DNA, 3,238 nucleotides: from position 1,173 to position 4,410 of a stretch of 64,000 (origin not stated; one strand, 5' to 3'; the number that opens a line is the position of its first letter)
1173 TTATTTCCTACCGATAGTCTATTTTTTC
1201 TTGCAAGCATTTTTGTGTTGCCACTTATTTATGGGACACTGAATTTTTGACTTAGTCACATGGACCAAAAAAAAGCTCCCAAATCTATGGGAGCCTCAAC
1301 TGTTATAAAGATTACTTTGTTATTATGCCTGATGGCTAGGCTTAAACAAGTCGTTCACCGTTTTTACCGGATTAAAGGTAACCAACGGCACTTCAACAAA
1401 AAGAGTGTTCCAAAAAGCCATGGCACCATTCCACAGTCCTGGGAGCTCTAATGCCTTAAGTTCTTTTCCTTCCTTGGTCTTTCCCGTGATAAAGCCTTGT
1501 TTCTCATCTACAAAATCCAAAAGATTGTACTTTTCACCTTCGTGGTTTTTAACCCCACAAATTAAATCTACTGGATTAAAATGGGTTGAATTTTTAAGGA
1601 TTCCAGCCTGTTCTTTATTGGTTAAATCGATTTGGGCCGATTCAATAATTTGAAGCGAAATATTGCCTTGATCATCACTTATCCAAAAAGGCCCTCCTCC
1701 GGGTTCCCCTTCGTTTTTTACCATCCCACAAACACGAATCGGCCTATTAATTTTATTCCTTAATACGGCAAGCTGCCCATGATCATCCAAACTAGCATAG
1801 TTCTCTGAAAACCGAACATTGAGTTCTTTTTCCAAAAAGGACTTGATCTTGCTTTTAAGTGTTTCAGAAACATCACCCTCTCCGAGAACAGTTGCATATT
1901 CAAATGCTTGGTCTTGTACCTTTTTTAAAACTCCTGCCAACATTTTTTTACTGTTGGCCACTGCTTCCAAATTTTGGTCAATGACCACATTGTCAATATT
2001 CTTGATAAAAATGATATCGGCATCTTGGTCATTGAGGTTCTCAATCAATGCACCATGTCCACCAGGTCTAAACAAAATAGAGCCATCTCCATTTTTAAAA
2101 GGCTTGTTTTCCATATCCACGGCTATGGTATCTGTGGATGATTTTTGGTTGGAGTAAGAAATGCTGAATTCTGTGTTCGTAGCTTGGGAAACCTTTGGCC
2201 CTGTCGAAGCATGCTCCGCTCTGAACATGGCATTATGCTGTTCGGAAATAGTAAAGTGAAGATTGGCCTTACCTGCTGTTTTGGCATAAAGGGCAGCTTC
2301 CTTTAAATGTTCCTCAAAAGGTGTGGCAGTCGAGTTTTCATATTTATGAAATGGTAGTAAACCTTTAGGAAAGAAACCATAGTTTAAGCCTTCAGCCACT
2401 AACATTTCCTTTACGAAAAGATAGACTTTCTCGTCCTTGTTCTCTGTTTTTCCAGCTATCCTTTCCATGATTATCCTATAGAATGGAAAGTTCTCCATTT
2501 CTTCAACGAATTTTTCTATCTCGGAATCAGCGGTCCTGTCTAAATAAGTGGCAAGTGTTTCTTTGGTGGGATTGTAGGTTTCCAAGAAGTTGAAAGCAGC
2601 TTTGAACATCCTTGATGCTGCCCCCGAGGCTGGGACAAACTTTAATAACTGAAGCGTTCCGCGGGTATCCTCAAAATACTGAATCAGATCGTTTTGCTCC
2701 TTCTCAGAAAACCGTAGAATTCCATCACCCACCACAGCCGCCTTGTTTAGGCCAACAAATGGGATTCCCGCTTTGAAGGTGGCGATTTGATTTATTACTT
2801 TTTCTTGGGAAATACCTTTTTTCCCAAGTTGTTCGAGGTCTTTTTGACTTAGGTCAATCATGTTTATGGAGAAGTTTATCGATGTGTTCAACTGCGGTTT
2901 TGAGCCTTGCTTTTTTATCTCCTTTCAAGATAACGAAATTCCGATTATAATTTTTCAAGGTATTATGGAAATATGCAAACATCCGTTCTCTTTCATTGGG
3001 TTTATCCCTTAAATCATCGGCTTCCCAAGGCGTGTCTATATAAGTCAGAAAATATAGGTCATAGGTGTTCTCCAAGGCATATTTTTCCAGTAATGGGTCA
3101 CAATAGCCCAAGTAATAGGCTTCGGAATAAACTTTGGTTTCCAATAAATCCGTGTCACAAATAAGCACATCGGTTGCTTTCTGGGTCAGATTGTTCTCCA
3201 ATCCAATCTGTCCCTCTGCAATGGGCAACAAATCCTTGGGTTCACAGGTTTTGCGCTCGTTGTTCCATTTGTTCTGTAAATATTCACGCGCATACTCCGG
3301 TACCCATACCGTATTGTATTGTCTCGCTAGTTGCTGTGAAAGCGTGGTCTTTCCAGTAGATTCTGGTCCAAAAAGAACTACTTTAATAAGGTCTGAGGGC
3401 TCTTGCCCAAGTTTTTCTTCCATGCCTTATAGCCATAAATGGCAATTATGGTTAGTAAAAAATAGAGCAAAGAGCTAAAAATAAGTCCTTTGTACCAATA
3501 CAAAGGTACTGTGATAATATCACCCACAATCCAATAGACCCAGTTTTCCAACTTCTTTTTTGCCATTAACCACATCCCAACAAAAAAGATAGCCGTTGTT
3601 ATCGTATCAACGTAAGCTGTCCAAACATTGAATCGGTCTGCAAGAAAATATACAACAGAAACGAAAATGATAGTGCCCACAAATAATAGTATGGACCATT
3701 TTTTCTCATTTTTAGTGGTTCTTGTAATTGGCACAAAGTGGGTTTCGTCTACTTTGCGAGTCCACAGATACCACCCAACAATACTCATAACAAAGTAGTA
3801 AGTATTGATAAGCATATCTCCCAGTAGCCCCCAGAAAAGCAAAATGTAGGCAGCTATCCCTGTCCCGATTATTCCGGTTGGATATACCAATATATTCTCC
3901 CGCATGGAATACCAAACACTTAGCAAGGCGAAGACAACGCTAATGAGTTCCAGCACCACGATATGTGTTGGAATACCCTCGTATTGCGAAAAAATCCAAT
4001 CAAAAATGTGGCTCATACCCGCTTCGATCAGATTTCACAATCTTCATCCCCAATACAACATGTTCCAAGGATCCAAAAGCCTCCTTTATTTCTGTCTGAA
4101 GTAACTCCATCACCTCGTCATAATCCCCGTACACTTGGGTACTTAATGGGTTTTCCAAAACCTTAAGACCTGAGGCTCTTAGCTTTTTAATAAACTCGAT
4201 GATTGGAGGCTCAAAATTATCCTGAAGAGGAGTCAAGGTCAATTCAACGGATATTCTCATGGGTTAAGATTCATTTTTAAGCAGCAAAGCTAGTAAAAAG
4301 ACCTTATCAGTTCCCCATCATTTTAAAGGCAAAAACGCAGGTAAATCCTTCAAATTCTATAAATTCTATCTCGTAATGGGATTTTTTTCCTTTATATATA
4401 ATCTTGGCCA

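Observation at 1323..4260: pnuC / stand-alone NadR-type kinase / DUF4301 / MTH1187-like operon: DUF4301 may be a non-orthologous nucleotidyltransferase in riboside-vitamin salvage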

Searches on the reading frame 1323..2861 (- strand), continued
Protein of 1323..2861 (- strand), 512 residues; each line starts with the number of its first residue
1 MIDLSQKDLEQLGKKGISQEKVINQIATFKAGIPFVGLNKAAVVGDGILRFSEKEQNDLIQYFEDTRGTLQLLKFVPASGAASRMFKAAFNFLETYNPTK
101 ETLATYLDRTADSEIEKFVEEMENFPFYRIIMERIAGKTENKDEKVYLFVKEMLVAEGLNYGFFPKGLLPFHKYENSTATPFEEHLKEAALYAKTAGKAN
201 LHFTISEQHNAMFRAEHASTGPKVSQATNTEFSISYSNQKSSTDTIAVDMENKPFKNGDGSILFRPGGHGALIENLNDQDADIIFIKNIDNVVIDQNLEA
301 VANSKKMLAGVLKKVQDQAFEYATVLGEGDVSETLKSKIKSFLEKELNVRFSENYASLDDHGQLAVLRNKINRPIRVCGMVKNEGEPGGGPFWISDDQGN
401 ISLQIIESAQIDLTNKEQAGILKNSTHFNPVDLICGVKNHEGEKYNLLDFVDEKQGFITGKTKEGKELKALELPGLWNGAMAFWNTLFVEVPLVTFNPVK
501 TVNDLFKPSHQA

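Call 121: predict_structure(alignment_id=A8)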
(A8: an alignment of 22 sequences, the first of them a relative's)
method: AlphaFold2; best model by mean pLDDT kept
length: 699 residues; sequences in the alignment: 22
mean_pLDDT: 68.5   pTM: 0.57
mean pLDDT of the five models: 68.5, 59.7, 58.5, 55.9, 55.0
residues with pLDDT >= 90: 53; 70-90: 310; 50-70: 208; < 50: 128
segments of 3 or more residues with pLDDT < 50: 1-4, 135-140, 228-234, 266-273, 343-365, 476-479, 569-577, 593-596, 613-616, 640-669, 680-699
pLDDT, mean of each block of 10 residues (from residue 1): 53 79 80 88 84 84 77 83 81 65 65 64 78 49 69 78 84 88 63 74 68 56 52 57 88 83 55 57 86 83 74 66 85 81 43 32 53 77 77 62 78 86 71 58 64 55 83 62 70 87 93 89 92 73 89 90 67 45 53 53 66 55 89 72 36 30 40 63 35 28
secondary structure, 60 per line:
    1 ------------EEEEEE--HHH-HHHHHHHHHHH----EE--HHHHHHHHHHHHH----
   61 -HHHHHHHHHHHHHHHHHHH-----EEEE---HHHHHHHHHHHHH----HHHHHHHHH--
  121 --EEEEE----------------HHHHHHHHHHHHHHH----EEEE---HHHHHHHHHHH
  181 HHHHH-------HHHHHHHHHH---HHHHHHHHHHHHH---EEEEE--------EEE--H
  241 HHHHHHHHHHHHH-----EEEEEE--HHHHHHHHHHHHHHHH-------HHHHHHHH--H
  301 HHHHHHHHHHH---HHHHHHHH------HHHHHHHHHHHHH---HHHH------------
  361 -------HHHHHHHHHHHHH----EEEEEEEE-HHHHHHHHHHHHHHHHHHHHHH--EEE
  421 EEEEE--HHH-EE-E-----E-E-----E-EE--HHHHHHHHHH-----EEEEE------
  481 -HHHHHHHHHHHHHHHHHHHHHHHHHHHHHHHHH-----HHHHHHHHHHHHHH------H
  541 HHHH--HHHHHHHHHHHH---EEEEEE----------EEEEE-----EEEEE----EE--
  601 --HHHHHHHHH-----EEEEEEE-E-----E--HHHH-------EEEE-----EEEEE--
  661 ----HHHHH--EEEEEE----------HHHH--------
elements in order (helices of 4 or more, strands of 3 or more residues): E13-18 H25-35 H44-56 H62-80 E86-89 H93-105 H110-118 E123-127 H144-158 E163-166 H170-185 H193-202 H206-218 E222-226 E235-237 H240-253 E259-264 H267-282 H290-297 H300-311 H315-322 H329-341 H345-348 H368-380 E385-392 H394-415 E418-425 H455-464 E470-474 H482-514 H520-533 H540-544 H547-558 E562-567 E578-582 E588-592 H603-611 E617-623 H634-637 E645-648 E654-658 H665-669 E672-677 H688-691

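Call 122: search_protein_families(library=pfam, proteins=[window:1323-2861:-, L163:5989-7554:+, L165:8001-9629:+, L177:5001-6485:+, L058:8004-9557:+, L168:7001-8572:+], max_evalue=10)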
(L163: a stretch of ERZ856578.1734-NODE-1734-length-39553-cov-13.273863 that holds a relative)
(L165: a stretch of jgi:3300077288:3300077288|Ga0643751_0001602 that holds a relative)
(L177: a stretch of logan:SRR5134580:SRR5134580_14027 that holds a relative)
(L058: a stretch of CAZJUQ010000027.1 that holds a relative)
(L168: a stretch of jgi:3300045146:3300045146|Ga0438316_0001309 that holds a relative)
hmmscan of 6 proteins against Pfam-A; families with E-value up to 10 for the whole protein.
window:1323-2861:- (512 aa): 2 families
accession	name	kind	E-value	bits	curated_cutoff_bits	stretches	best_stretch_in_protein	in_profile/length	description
PF14134.11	DUF4301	-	2.8e-216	719.7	27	1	6-511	2-507/507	Domain of unknown function (DUF4301)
PF01704.24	UDPGP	-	0.018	14.2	22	2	268-297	175-206/413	UTP--glucose-1-phosphate uridylyltransferase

L163:5989-7554:+ (521 aa): 2 families
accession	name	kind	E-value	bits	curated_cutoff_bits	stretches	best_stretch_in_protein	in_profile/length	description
PF14134.11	DUF4301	-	8e-208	691.8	27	1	7-518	1-507/507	Domain of unknown function (DUF4301)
PF24526.1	ABCA12_C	-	0.17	12.5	34.8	1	211-239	5-33/51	ABCA12-like, C-terminal domain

L165:8001-9629:+ (542 aa): 2 families
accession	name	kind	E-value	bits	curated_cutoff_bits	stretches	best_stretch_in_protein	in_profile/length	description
PF14134.11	DUF4301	-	1.4e-189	631.6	27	1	33-542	2-507/507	Domain of unknown function (DUF4301)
PF19343.5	HAM1_N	-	0.069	11.9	27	1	226-280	424-478/630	HAM1-like, N-terminal domain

L177:5001-6485:+ (494 aa): 2 families
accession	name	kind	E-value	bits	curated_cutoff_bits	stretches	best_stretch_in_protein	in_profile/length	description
PF14134.11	DUF4301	-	9.7e-188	625.6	27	1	6-492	3-507/507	Domain of unknown function (DUF4301)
PF08663.15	HalX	-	0.24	12.3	23.2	1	4-34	30-60/68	HalX domain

L058:8004-9557:+ (517 aa): 1 family
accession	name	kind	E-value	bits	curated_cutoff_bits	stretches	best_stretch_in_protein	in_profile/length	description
PF14134.11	DUF4301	-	4.5e-227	755.3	27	1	4-515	2-507/507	Domain of unknown function (DUF4301)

L168:7001-8572:+ (523 aa): 1 family
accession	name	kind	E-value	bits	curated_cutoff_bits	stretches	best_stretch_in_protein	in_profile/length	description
PF14134.11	DUF4301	-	4e-194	646.6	27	1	7-520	1-507/507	Domain of unknown function (DUF4301)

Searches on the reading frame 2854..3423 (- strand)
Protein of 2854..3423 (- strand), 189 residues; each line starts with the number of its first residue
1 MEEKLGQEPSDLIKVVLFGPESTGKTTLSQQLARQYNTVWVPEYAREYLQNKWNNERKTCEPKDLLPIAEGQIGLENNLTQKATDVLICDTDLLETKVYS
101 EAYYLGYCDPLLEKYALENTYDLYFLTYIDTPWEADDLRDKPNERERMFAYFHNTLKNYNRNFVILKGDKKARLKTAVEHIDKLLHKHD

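Call 3: search_protein_families(library=pfam, proteins=[window:2854-3423:-], max_evalue=0.01)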
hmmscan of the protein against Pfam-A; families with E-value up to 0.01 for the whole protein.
window:2854-3423:- (189 aa): 3 families
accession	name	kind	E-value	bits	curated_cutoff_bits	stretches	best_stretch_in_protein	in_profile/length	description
PF13521.12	AAA_28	-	1e-43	149.9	27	1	14-173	1-164/164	AAA domain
PF13401.12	AAA_22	-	0.0078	17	27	0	15-65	8-50/130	AAA domain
PF20720.3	nSTAND3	-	0.0095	16.1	27.2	0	15-38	20-43/155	Novel STAND NTPase 3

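Call 4: search_protein_families(library=ncbifam, proteins=[window:2854-3423:-], max_evalue=0.01)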
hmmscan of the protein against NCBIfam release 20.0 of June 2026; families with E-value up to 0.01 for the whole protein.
window:2854-3423:- (189 aa): 3 families
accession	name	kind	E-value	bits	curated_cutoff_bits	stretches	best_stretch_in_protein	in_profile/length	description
TIGR01526.1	nadR_NMN_Atrans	equivalog_domain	1.9e-31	109.5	341.15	1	14-170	164-320/325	nicotinamide-nucleotide adenylyltransferase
NF005988.0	PRK08099.1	equivalog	7.6e-22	78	201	1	14-188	233-409/411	multifunctional transcriptional regulator/nicotinamide-nucleotide adenylyltransferase/ribosylnicotinamide kinase NadR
NF003226.0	PRK04195.1-1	equivalog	0.0086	15.1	588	0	13-38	41-66/405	replication factor C large subunit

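Call 17: search_solved_structures(query=window:2854-3423:-, max_evalue=1, show_alignments=2)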
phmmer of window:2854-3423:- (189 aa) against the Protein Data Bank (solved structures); distinct sequences matched with E-value up to 1: 33.
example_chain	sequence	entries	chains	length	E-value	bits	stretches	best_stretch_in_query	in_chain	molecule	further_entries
9x6f_A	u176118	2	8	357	1.1e-15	61.4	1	13-187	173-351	Nicotinamide-nucleotide adenylyltransferase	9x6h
8x7f_A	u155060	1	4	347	6.6e-12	49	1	14-179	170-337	Trifunctional NAD biosynthesis/regulator protein NadR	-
1lw7_A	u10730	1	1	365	2.4e-10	43.9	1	15-154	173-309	TRANSCRIPTIONAL REGULATOR NADR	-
9fqr_Xf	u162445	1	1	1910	1.1e-08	38.5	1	9-38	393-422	Cilia- and flagella-associated protein 276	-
6gye_A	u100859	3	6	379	1.1e-08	38.5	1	15-163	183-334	Nicotinamide-nucleotide adenylyltransferase NadR family / Ribosylnicotinamide kinase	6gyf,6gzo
3cmu_A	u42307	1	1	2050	1.4e-08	38.1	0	15-32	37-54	Protein recA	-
3cmt_A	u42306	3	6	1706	2.6e-07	34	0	15-32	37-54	Protein recA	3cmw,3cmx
9d2f_A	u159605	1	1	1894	4.1e-06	30.1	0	12-58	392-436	Adenylate kinase 9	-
3cmv_A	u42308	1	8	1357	7.8e-06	29.2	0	15-32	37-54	Protein recA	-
5vc7_A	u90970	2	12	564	0.041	17.1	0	4-57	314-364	VCP-like ATPase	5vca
5g4g_A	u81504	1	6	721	0.073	16.3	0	4-57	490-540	VCP-LIKE ATPASE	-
5g4f_A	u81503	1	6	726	0.074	16.2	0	4-57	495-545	VCP-LIKE ATPASE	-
9olo_A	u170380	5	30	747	0.12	15.6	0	8-40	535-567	Vesicle-fusing ATPase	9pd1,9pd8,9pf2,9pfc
3j94_A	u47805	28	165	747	0.12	15.6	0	8-40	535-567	Vesicle-fusing ATPase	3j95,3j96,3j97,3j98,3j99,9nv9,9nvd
6mdm_A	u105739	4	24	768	0.13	15.5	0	8-40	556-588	Vesicle-fusing ATPase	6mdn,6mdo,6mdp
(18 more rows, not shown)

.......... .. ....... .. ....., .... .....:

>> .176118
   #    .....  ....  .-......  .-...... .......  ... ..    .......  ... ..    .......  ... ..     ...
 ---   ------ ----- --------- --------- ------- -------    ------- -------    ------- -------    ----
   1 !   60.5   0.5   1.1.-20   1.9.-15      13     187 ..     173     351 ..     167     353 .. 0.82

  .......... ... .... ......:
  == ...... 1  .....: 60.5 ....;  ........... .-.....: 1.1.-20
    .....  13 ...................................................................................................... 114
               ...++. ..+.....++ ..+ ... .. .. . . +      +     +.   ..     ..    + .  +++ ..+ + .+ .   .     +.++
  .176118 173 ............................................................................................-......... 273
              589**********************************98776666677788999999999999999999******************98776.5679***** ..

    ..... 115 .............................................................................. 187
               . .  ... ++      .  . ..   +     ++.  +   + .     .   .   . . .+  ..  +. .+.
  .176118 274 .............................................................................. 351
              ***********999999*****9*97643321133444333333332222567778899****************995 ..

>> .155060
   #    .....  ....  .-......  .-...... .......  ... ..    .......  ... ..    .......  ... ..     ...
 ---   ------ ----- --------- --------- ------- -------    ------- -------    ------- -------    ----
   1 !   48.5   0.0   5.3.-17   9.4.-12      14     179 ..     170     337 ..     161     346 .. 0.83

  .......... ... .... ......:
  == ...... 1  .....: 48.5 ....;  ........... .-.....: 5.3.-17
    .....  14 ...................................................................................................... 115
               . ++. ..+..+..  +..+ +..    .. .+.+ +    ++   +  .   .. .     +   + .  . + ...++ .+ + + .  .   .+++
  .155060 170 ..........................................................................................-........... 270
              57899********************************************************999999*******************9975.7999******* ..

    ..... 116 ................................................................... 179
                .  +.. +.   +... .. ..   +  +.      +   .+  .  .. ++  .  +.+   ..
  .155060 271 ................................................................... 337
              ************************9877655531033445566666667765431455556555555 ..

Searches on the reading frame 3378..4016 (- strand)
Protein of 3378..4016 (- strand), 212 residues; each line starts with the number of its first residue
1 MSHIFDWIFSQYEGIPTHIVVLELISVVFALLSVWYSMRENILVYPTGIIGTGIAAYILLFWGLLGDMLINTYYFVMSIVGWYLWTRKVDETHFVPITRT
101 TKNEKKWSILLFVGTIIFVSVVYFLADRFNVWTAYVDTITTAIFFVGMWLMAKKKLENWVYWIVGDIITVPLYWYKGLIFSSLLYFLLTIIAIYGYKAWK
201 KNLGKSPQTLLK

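Call 3: search_protein_families(library=pfam, proteins=[window:3378-4016:-], max_evalue=0.01)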
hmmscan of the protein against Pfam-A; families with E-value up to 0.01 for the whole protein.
window:3378-4016:- (212 aa): 1 family
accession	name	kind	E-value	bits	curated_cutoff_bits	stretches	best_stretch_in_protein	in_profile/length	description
PF04973.17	NMN_transporter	-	1.7e-49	168.6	27.3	1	21-201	2-175/175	Nicotinamide mononucleotide transporter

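Call 4: search_protein_families(library=ncbifam, proteins=[window:3378-4016:-], max_evalue=0.01)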
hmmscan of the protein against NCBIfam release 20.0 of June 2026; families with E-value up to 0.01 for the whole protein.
window:3378-4016:- (212 aa): 2 families
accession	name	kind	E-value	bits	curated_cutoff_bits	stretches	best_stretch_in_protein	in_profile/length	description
TIGR01528.1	NMN_trans_PnuC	equivalog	2.4e-26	92.8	42.45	1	22-202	4-184/187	nicotinamide riboside transporter PnuC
NF011926.0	PRK15397.1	subfamily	1.7e-19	70.6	335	2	128-202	158-228/239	nicotinamide riboside transporter PnuC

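Call 16: search_solved_structures(query=window:3378-4016:-, max_evalue=1)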
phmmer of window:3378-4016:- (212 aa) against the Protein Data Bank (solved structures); distinct sequences matched with E-value up to 1: 1.
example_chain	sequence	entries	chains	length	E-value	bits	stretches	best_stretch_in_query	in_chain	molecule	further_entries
4qtn_A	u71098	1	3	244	3.1e-07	33.7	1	25-203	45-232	Nicotinamide riboside transporter PnuC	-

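Call 48: search_solved_structures(query=window:3378-4016:-, max_evalue=1, show_alignments=1)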
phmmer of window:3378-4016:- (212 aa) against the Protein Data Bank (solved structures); distinct sequences matched with E-value up to 1: 1.
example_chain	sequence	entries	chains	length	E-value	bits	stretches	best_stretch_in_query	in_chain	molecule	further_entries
4qtn_A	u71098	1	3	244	3.1e-07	33.7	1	25-203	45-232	Nicotinamide riboside transporter PnuC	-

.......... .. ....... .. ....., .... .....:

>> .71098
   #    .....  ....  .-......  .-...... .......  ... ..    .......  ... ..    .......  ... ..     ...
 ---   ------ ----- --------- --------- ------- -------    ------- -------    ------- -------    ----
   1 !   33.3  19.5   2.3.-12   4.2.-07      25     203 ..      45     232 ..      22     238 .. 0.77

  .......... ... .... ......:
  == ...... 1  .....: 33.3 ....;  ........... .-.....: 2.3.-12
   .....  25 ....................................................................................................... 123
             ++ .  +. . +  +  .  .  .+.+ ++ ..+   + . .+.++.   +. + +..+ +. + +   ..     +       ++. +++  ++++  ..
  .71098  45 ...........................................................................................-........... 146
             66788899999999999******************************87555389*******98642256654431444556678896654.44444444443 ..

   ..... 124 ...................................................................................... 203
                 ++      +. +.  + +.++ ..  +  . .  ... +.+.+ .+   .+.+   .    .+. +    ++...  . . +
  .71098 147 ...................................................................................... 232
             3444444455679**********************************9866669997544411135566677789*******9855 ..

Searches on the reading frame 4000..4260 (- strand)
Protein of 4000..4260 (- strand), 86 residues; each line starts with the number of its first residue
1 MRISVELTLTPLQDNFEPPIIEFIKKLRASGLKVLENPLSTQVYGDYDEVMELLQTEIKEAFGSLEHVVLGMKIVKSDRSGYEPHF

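Call 3: search_protein_families(library=pfam, proteins=[window:4000-4260:-], max_evalue=0.01)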
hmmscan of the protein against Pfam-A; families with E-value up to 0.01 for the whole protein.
window:4000-4260:- (86 aa): 2 families
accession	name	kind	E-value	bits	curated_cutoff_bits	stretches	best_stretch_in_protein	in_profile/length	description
PF01910.22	Thiamine_BP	-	6.3e-07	29.7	24.9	1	5-74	1-74/92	Thiamine-binding protein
PF07615.16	Ykof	-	5.6e-05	24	21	1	5-73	4-73/81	YKOF-related Family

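Call 4: search_protein_families(library=ncbifam, proteins=[window:4000-4260:-], max_evalue=0.01)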
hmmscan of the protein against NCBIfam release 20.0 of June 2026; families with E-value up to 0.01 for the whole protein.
window:4000-4260:- (86 aa): 1 family
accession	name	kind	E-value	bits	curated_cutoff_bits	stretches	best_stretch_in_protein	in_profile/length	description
TIGR00106.1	TIGR00106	hypoth_equivalog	0.0023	18.5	54.7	1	22-62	23-62/97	MTH1187 family thiamine-binding protein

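Call 18: search_solved_structures(query=window:4000-4260:-, max_evalue=1)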
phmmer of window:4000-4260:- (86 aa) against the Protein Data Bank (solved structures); distinct sequences matched with E-value up to 1: 4.
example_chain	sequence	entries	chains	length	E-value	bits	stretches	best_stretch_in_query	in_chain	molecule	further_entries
2ibo_A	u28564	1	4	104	0.075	16.5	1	1-74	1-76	Hypothetical protein SP2199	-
2eky_A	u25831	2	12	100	0.13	15.7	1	21-76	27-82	UPF0045 protein MJ1052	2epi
1s7h_A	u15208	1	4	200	0.17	15.4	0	7-71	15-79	ykoF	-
1vk8_A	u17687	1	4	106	0.3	14.6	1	5-55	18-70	hypothetical protein TM0486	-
